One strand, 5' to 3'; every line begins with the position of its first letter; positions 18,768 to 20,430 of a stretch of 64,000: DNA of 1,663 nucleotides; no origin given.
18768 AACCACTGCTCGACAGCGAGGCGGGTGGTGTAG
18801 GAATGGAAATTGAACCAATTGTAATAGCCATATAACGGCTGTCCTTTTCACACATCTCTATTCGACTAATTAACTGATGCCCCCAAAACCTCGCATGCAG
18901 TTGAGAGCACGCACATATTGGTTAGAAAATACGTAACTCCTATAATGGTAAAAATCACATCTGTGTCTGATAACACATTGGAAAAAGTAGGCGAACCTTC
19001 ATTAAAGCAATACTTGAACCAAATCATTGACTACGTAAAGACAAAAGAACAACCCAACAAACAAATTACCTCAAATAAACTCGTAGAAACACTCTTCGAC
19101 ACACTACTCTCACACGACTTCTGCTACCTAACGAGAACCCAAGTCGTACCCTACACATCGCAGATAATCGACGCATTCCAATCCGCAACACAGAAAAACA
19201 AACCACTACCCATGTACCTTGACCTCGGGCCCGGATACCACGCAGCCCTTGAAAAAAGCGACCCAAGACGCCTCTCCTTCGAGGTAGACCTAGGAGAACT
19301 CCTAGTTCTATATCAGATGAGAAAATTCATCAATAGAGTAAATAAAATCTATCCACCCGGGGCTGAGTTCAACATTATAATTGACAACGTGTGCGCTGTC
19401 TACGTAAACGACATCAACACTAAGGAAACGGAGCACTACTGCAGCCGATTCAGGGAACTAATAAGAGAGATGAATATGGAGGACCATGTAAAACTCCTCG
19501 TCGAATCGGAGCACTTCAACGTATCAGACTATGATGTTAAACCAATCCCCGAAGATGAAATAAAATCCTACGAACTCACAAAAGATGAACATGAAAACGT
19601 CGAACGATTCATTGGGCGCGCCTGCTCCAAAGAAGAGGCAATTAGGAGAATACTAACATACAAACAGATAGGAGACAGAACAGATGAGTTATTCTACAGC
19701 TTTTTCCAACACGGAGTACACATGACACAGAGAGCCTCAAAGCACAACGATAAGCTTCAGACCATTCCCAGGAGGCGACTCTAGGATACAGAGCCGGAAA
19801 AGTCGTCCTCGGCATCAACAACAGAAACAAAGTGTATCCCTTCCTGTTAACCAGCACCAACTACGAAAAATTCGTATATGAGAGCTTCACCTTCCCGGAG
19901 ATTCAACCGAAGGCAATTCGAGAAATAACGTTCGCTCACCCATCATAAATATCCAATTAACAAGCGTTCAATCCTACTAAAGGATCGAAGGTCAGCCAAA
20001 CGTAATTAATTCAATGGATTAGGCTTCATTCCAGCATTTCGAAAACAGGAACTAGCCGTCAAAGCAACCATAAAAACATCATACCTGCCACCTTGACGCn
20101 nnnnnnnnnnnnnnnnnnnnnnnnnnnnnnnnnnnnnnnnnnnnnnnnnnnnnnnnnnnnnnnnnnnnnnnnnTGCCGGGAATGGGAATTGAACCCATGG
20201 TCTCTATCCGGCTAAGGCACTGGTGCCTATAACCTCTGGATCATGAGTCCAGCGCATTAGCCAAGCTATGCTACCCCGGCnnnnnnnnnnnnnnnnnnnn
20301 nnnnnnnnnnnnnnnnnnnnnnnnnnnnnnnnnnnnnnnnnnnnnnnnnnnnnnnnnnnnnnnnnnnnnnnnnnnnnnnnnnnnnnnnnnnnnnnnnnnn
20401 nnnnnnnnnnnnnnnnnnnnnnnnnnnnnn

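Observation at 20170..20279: tRNA-Met(CAT) with an intron at a non-canonical position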

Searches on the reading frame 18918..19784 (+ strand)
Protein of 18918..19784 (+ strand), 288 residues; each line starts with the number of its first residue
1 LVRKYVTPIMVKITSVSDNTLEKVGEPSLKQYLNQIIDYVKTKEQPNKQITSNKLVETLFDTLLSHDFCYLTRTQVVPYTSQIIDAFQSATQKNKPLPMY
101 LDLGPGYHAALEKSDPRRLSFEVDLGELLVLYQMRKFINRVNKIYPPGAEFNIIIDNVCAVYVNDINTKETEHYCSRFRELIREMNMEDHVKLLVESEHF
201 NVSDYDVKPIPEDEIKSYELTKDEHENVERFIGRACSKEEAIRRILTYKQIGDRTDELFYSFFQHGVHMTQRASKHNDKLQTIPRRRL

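Call 29: search_protein_families(library=pfam, proteins=[window:18918-19784:+], max_evalue=0.001)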
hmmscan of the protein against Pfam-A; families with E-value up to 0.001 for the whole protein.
window:18918-19784:+ (288 aa): 1 family
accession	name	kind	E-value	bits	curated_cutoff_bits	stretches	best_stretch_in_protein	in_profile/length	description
PF05141.17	DIT1_PvcA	-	1.1e-08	35.3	26.4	1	122-204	32-113/273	Pyoverdine/dityrosine biosynthesis protein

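Call 59: search_protein_families(library=ncbifam, proteins=[window:18918-19784:+], max_evalue=0.01)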
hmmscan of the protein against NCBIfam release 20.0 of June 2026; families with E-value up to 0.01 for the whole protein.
window:18918-19784:+ (288 aa): 0 families

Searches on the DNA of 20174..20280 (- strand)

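Call 52: build_rna_model(alignment_id=A1, structure=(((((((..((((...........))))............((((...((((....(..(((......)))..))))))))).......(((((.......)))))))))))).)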
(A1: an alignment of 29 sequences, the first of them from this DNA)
Model R1 built from alignment A1 (29 sequences, 113 columns); structure: as given.
model positions 107; base pairs 28; branch points 2; effective number of sequences 0.83; information 0.591 bits per position. Calibrated on 0.2 Mb of random sequence (short: E-values are rough).
structure used (alignment columns):
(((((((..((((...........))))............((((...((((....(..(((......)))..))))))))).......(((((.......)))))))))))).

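Call 53: search_with_rna_model(model_id=R1, sources=[window, L001, L003, L004, L005, L006, L007, L012, L013, L014, L015, L016, L017, L018, L023, L027, L028, L032, L033, L034, L035, L037, L040, L041, L043, L044, L047, L048, L050, L051, L052], make_alignment=true, max_evalue=0.01)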
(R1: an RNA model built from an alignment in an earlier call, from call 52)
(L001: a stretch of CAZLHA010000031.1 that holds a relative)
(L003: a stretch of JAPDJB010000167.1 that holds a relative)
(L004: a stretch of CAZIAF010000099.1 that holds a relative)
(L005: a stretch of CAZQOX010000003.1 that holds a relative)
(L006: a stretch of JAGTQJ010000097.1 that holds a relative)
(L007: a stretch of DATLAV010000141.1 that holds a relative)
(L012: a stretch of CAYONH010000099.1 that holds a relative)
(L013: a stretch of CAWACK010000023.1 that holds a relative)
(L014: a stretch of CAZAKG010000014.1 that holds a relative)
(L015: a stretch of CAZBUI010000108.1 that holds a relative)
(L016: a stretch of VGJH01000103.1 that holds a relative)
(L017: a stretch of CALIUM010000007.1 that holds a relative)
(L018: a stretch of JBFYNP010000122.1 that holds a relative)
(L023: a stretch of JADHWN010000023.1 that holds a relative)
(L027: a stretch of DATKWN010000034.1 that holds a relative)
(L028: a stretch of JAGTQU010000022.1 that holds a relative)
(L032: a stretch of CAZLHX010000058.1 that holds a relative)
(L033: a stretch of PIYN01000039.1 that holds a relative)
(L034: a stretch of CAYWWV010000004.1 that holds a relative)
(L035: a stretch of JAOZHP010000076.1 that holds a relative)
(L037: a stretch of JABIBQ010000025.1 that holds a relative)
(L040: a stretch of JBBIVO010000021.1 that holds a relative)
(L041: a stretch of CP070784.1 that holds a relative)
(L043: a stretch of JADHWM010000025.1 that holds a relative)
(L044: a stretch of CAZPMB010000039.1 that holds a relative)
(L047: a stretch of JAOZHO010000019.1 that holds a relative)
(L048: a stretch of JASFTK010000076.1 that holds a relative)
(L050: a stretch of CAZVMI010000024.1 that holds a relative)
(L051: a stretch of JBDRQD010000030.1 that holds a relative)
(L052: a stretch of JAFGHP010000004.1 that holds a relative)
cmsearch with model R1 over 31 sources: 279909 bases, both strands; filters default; matches with E-value up to 0.01: 44.
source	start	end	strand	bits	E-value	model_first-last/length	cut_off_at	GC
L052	2907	3013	-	133.7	4e-26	1-107/107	no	0.55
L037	4719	4825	+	132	8.9e-26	1-107/107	no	0.54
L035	753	859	+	131.5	1.1e-25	1-107/107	no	0.56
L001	2685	2791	-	131.4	1.2e-25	1-107/107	no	0.55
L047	327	433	-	130.9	1.6e-25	1-107/107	no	0.61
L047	2084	2190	-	130.9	1.6e-25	1-107/107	no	0.61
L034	6059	6165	-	130.7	1.7e-25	1-107/107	no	0.53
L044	5551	5657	+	130.6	1.8e-25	1-107/107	no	0.63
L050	6552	6658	+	130.1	2.3e-25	1-107/107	no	0.6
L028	347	453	+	129.9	2.5e-25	1-107/107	no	0.62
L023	230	336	+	129.8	2.7e-25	1-107/107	no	0.6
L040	5352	5458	-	129.6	3e-25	1-107/107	no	0.63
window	20174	20280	-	129.4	3.3e-25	1-107/107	no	0.55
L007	3005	3111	+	129.1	3.8e-25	1-107/107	no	0.61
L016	212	318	+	128.9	4.2e-25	1-107/107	no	0.55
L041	4852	4958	-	128.7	4.7e-25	1-107/107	no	0.63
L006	736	842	+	128.7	4.7e-25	1-107/107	no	0.62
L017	331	437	-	128.1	6.3e-25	1-107/107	no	0.63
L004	1542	1648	-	127.8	7.3e-25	1-107/107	no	0.56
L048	5976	6082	+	125.8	1.9e-24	1-107/107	no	0.6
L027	4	109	-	124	4.7e-24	1-107/107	no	0.56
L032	372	477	-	124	4.8e-24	1-107/107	no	0.57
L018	144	251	-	123.5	6e-24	1-107/107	no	0.56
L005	5943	6048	+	122.2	1.1e-23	1-107/107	no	0.54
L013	3366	3471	+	122.1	1.2e-23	1-107/107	no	0.56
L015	2944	3049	+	121.1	2e-23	1-107/107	no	0.55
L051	7890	7997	+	119.6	4.2e-23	1-107/107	no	0.56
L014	4675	4782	+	119.3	5e-23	1-107/107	no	0.56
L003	1470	1574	-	112.5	1.4e-21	1-107/107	no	0.65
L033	5331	5442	-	102.5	2e-19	1-107/107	no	0.6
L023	694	796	+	88.5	2e-16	1-107/107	no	0.61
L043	4854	4961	+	82.5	4.2e-15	1-107/107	no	0.6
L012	4324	4431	-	72.5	5.9e-13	1-107/107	no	0.58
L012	2284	2391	-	63.9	4.1e-11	1-107/107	no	0.57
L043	1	64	+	63.1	6.1e-11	44-107/107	5'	0.64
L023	7658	7765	+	51.2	2.2e-08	1-107/107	no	0.41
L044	6408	6502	+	49.7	4.7e-08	1-107/107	no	0.57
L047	1723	1841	-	46.6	2.2e-07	1-107/107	no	0.49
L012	6172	6265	-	41.6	2.6e-06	1-107/107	no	0.49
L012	864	970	-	38.3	1.3e-05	1-107/107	no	0.5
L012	4152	4253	-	29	0.0014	1-107/107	no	0.69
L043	430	545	+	28.3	0.0019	1-107/107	no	0.55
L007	6423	6516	+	27.8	0.0024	1-107/107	no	0.49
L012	27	105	-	25.2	0.009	1-107/107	no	0.54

Alignment A2: 44 matches aligned to the model, 186 columns, each read 5' to 3' on its own strand. Consensus structure (alignment columns), stored with it:
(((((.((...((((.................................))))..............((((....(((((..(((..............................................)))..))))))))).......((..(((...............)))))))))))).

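Call 61: search_with_rna_model(model_id=R1, sources=[window, L001, L003, L004, L005, L006, L007, L013, L014, L015, L016, L017, L018, L023, L027, L028, L032, L033, L034, L035, L037, L040, L041, L044, L047, L048, L050, L051, L052], make_alignment=true, max_evalue=1e-18)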
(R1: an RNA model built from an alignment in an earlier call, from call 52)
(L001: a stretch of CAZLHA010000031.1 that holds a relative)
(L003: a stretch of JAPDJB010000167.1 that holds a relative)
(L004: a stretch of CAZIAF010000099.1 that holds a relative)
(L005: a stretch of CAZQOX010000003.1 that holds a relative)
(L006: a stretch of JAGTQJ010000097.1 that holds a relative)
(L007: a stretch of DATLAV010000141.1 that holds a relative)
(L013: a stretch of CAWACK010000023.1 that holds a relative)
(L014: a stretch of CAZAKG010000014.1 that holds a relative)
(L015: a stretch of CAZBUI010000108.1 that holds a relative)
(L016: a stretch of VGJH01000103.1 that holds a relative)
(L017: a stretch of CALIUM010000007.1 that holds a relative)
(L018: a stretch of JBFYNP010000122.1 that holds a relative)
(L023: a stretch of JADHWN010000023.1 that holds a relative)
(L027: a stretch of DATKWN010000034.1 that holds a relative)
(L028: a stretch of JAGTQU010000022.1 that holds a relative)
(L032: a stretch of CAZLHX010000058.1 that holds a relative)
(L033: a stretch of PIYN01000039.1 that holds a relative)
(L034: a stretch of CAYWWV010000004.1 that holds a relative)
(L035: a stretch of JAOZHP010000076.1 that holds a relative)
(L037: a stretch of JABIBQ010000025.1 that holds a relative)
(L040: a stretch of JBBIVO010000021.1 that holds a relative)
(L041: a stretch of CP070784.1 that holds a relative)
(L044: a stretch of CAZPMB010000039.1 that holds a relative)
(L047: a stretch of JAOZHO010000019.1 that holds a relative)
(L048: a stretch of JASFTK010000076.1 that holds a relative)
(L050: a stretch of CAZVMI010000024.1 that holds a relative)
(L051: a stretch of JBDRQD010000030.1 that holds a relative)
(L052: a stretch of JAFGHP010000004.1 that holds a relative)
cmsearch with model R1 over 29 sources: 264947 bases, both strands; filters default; matches with E-value up to 1e-18: 30.
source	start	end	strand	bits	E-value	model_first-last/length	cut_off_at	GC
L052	2907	3013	-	133.7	3.8e-26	1-107/107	no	0.55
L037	4719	4825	+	132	8.4e-26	1-107/107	no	0.54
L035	753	859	+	131.5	1.1e-25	1-107/107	no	0.56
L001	2685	2791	-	131.4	1.1e-25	1-107/107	no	0.55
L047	327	433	-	130.9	1.5e-25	1-107/107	no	0.61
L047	2084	2190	-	130.9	1.5e-25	1-107/107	no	0.61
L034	6059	6165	-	130.7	1.6e-25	1-107/107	no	0.53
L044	5551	5657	+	130.6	1.7e-25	1-107/107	no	0.63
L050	6552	6658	+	130.1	2.2e-25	1-107/107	no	0.6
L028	347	453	+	129.9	2.4e-25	1-107/107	no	0.62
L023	230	336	+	129.8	2.5e-25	1-107/107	no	0.6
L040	5352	5458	-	129.6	2.8e-25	1-107/107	no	0.63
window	20174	20280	-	129.4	3.1e-25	1-107/107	no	0.55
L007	3005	3111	+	129.1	3.6e-25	1-107/107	no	0.61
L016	212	318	+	128.9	3.9e-25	1-107/107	no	0.55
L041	4852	4958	-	128.7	4.4e-25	1-107/107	no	0.63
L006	736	842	+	128.7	4.5e-25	1-107/107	no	0.62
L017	331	437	-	128.1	6e-25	1-107/107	no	0.63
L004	1542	1648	-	127.8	6.9e-25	1-107/107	no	0.56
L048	5976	6082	+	125.8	1.8e-24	1-107/107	no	0.6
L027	4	109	-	124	4.5e-24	1-107/107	no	0.56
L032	372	477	-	124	4.6e-24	1-107/107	no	0.57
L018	144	251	-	123.5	5.7e-24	1-107/107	no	0.56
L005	5943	6048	+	122.2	1.1e-23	1-107/107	no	0.54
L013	3366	3471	+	122.1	1.2e-23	1-107/107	no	0.56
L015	2944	3049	+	121.1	1.9e-23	1-107/107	no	0.55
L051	7890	7997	+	119.6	4e-23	1-107/107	no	0.56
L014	4675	4782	+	119.3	4.7e-23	1-107/107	no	0.56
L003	1470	1574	-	112.5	1.3e-21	1-107/107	no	0.65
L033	5331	5442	-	102.5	1.9e-19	1-107/107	no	0.6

Alignment A3: 30 matches aligned to the model, 127 columns, each read 5' to 3' on its own strand. Consensus structure (alignment columns), stored with it:
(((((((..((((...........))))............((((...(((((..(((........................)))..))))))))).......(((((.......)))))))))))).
